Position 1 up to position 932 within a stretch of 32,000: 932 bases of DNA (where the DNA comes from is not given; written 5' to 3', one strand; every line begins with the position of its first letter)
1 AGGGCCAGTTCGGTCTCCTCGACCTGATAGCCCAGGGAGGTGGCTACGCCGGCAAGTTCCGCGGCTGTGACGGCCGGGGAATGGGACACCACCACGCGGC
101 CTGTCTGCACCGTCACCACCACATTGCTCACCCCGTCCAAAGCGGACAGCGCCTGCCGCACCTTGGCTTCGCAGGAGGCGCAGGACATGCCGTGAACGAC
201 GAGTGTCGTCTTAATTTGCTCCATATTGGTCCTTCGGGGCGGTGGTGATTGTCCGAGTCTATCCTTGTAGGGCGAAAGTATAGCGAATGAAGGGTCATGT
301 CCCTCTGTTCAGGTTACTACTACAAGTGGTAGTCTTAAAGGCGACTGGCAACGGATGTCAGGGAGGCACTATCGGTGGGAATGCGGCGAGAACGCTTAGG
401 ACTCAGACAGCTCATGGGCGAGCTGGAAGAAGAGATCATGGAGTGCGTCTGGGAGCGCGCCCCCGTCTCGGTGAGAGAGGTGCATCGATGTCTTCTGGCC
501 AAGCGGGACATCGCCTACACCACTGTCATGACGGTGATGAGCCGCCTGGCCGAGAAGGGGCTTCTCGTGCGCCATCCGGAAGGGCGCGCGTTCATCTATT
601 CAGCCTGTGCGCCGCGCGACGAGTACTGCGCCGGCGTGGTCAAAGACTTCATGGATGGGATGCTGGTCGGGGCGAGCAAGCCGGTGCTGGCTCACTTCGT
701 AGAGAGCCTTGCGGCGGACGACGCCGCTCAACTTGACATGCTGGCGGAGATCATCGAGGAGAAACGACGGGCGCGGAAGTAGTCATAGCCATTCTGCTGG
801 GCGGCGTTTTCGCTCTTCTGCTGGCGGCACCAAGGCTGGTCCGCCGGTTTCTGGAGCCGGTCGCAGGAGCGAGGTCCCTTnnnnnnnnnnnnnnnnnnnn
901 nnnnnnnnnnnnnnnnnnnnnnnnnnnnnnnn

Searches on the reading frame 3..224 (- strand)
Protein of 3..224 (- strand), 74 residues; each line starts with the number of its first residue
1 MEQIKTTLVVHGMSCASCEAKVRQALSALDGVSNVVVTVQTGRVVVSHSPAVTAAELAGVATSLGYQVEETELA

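Call 100: search_protein_families(library=pfam, proteins=[window:3-224:-], max_evalue=0.01)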
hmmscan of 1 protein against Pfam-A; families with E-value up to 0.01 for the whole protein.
window:3-224:- (74 aa): 3 families
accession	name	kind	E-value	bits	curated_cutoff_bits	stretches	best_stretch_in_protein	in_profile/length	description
PF00403.32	HMA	-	6.6e-15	55.7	24.8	1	8-66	2-61/62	Heavy-metal-associated domain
PF19803.4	DUF6286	-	0.0016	19.3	35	1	9-69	31-89/108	Family of unknown function (DUF6286)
PF09122.16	DUF1930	-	0.0028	18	27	1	6-52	21-67/68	Domain of unknown function (DUF1930)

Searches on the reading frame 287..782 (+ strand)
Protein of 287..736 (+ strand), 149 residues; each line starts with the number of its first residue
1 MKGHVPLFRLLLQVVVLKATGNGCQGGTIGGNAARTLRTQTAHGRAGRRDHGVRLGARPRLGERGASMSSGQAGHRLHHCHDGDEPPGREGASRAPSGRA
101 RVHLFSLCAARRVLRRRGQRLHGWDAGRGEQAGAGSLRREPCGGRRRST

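Call 10: search_protein_families(library=pfam, proteins=[window:287-736:+])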
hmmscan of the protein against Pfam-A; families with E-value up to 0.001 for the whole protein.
window:287-736:+ (149 aa): 0 families

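Call 38: search_protein_families(library=pfam, proteins=[window:287-736:+], max_evalue=0.01)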
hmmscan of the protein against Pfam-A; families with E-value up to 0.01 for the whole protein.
window:287-736:+ (149 aa): 0 families

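Call 83: search_protein_families(library=pfam, proteins=[window:375-782:+], max_evalue=0.01)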
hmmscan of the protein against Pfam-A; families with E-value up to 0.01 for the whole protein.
window:375-782:+ (135 aa): 2 families
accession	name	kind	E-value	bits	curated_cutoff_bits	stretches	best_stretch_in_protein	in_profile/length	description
PF03965.22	Penicillinase_R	-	5.5e-31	107.7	22.6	1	15-123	2-112/115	Penicillinase repressor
PF07848.18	PaaX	-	0.0019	18.8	24.8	1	30-76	20-65/70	PaaX-like protein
